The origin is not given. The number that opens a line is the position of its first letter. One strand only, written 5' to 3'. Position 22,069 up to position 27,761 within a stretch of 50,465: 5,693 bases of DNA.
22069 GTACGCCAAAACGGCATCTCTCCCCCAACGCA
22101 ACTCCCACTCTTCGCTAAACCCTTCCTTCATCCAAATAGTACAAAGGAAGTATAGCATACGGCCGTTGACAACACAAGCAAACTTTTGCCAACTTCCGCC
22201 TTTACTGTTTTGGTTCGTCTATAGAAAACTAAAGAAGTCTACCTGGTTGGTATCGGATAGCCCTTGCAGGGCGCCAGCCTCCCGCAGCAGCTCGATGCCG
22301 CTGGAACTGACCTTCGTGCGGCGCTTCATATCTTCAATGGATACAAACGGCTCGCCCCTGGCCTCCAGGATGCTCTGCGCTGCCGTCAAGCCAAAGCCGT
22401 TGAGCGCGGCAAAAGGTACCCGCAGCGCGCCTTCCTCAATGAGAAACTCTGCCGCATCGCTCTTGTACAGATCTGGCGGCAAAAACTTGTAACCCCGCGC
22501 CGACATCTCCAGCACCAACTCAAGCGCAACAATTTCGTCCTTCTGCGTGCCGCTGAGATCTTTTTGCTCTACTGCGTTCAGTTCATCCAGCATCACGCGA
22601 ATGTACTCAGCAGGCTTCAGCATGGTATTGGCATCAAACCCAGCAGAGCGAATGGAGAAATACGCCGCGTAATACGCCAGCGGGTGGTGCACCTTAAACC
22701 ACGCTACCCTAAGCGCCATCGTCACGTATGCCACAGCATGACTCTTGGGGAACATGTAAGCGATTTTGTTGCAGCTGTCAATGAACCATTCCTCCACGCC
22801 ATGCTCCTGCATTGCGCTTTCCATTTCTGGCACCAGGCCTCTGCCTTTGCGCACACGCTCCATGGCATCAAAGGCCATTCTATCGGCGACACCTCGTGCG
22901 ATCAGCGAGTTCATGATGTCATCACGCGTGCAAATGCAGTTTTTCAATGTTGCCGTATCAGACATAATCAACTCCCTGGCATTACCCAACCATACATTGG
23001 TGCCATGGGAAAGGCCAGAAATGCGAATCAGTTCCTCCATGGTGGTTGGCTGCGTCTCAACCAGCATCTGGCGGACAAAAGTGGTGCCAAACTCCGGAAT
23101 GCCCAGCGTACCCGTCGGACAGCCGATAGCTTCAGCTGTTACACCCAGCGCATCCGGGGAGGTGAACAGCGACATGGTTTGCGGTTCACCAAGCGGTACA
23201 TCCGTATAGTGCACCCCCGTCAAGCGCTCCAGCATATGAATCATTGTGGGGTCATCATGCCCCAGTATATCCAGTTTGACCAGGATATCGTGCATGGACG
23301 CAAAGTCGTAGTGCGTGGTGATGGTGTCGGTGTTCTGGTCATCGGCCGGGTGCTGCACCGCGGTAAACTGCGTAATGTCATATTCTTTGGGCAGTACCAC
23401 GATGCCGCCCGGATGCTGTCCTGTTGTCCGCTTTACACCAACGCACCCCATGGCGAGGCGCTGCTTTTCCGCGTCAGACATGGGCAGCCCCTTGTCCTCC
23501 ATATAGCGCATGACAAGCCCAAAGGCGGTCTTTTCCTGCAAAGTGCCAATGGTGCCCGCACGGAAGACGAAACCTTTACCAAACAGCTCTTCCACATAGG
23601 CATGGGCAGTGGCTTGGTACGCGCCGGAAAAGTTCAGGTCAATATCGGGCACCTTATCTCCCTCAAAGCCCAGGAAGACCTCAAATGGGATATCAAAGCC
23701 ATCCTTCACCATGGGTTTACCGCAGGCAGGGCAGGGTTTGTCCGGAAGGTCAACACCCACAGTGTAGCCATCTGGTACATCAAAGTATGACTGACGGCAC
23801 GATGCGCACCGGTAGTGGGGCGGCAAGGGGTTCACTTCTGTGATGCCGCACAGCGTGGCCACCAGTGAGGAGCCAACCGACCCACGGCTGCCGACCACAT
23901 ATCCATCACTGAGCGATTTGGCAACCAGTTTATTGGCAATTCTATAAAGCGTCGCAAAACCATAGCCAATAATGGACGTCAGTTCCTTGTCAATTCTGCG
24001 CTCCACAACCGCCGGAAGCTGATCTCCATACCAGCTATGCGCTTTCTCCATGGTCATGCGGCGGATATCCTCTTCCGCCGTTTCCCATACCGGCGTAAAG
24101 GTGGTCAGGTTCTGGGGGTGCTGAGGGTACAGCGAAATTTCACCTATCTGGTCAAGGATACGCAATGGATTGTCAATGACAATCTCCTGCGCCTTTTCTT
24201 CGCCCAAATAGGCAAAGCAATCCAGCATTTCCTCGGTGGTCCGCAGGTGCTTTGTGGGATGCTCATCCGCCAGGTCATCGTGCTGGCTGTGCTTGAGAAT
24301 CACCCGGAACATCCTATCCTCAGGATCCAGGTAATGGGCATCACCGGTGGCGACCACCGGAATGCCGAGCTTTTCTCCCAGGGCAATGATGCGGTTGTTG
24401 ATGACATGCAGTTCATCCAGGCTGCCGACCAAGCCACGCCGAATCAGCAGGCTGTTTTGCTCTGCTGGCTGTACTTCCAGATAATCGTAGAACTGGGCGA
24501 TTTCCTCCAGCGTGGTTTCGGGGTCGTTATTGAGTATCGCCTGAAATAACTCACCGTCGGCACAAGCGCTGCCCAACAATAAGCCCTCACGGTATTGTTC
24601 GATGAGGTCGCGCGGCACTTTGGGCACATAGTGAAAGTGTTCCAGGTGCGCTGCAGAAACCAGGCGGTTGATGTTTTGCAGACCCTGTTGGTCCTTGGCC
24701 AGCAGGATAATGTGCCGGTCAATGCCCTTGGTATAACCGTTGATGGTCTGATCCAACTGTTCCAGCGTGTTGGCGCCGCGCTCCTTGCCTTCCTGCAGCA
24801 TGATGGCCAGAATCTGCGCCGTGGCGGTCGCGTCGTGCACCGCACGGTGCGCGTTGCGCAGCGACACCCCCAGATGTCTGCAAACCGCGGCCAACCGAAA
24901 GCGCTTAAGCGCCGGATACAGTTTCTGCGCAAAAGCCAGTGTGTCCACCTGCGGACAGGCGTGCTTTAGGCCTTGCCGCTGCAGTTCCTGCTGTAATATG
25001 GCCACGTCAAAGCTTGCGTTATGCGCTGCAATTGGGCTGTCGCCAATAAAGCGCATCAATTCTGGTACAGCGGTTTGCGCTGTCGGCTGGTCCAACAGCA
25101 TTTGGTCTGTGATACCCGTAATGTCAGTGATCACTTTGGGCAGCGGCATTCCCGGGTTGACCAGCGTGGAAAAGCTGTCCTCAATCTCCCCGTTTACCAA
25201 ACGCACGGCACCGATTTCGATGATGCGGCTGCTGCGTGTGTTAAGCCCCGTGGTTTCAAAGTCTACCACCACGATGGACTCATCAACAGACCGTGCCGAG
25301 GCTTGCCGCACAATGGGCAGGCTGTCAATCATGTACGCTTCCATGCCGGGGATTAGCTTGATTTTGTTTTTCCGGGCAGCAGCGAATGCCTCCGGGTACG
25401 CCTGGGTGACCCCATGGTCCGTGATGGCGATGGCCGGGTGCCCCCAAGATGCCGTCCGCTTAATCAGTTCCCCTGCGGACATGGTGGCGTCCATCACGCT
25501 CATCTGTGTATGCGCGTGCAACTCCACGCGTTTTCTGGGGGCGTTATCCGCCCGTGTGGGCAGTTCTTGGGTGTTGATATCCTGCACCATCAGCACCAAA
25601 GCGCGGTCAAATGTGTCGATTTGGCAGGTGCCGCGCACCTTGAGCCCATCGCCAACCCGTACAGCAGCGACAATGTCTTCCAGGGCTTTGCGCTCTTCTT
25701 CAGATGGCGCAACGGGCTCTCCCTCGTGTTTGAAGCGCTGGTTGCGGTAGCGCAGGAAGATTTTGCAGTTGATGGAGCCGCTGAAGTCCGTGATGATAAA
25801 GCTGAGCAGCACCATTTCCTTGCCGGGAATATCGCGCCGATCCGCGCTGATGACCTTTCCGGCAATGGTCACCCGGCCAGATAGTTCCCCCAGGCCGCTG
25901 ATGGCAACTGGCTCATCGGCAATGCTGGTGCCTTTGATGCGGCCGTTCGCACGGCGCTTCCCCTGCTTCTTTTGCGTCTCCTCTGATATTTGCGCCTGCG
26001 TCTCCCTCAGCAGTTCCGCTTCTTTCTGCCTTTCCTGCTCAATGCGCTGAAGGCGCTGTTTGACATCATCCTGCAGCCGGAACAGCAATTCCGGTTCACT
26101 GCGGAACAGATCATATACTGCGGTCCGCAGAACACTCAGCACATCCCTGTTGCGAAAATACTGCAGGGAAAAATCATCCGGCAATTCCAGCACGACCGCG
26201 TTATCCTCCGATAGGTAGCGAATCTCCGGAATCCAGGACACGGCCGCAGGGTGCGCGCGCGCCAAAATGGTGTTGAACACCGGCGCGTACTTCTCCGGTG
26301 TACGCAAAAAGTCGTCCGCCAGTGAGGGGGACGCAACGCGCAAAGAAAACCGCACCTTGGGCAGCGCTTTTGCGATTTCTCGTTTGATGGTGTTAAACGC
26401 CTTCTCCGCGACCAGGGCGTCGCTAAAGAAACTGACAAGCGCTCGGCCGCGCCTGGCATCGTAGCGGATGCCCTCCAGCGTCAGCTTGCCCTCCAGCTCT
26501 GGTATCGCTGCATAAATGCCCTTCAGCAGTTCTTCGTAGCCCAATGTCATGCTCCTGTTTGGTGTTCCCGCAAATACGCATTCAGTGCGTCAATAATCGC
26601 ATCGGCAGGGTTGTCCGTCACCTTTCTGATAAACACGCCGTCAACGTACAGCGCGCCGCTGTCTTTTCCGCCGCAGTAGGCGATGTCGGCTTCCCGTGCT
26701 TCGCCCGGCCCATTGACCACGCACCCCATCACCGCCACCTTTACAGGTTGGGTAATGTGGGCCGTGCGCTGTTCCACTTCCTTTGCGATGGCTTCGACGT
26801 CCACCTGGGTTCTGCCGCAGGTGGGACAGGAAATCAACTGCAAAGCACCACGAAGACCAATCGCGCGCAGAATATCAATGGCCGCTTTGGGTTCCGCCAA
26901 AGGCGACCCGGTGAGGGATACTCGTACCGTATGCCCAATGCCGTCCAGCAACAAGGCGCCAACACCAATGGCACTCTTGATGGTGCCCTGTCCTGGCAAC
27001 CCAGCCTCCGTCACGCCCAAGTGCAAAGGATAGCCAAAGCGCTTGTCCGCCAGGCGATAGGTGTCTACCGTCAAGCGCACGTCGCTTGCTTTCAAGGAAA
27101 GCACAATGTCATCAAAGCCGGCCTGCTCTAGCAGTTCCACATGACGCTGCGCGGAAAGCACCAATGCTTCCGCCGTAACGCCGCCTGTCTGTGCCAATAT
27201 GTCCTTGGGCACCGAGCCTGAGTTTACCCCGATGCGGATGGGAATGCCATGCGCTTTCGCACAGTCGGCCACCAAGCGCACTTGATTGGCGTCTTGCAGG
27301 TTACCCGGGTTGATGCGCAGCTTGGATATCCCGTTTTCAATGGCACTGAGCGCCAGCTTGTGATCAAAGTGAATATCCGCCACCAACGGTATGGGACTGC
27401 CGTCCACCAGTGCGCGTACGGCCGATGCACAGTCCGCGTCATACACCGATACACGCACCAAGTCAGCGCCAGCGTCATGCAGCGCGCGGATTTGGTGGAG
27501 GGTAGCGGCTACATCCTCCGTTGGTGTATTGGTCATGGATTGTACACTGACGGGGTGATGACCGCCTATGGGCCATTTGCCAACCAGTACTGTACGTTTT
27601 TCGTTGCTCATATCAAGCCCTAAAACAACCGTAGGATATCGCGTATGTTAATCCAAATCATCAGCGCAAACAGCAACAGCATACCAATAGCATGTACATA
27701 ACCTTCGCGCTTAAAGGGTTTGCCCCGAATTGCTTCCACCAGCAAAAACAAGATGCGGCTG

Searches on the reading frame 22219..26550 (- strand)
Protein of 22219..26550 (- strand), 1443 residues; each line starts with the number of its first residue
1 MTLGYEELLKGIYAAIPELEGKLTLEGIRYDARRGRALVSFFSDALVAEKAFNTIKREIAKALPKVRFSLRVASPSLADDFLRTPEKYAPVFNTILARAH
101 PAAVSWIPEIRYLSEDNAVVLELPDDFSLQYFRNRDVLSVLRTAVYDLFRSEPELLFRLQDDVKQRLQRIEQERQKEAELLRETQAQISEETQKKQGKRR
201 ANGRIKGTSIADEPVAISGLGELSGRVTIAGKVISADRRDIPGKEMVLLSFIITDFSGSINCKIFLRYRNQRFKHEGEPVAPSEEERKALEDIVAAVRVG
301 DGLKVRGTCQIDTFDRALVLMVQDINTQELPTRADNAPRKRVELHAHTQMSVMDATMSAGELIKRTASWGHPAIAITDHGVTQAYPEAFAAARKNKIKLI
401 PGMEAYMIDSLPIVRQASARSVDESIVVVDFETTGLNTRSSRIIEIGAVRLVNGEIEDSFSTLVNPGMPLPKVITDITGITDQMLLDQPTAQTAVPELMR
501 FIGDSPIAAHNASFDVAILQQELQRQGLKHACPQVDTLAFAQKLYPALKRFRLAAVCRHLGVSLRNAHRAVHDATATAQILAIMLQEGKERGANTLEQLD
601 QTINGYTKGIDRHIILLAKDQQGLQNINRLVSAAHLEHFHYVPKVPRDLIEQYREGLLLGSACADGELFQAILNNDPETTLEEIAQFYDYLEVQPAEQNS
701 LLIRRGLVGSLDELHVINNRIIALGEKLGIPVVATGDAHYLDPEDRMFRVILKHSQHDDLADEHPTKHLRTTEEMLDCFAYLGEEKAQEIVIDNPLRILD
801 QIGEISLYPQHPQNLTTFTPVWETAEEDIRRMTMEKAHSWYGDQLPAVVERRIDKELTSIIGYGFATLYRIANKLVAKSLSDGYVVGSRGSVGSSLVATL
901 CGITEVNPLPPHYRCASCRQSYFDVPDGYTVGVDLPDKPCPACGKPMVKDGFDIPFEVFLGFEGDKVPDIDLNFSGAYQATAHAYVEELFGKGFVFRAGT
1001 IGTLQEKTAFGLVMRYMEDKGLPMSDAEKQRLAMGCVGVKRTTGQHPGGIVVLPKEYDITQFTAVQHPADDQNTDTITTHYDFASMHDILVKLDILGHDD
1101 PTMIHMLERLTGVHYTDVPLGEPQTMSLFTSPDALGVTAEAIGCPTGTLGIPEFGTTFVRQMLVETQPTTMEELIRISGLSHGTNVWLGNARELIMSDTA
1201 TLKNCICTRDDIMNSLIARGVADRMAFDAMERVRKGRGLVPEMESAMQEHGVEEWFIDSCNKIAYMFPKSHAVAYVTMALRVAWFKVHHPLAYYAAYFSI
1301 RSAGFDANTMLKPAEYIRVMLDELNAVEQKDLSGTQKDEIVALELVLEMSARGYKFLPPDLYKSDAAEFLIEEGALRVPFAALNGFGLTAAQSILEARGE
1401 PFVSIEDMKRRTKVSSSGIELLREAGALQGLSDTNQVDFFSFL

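Call 8: search_protein_families(library=pfam, proteins=[window:22219-26550:-], max_evalue=0.0001)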
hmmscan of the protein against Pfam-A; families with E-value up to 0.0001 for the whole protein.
window:22219-26550:- (1443 aa): 6 families
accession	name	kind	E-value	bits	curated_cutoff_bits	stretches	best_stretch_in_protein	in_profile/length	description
PF07733.18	DNA_pol3_alpha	-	3.1e-55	188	23.9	2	829-1018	3-152/260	Bacterial DNA polymerase III alpha NTPase domain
PF00929.31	RNase_T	-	6.1e-36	124.9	24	1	427-581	1-164/164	Exonuclease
PF02811.25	PHP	-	1.6e-32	113.6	26.4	1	343-688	1-152/164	PHP domain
PF17657.6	DNA_pol3_finger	-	2.8e-18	66.2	22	1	1100-1246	1-157/166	Bacterial DNA polymerase III alpha subunit finger domain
PF14579.12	HHH_6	-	7.1e-14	52.2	25.6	1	1353-1433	1-85/90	Helix-hairpin-helix motif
PF16473.11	Rv2179c-like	-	9.4e-07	29.1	27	1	427-583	3-175/177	3'-5' exoribonuclease Rv2179c-like domain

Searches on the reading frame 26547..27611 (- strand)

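Call 28: search_protein_families(library=pfam, proteins=[window:26547-27611:-], max_evalue=0.001)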
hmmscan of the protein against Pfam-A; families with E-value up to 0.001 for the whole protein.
window:26547-27611:- (354 aa): 1 family
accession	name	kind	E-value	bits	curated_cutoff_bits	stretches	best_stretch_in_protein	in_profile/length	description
PF04551.19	GcpE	-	4.1e-134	447.4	32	1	6-343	2-337/343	GcpE protein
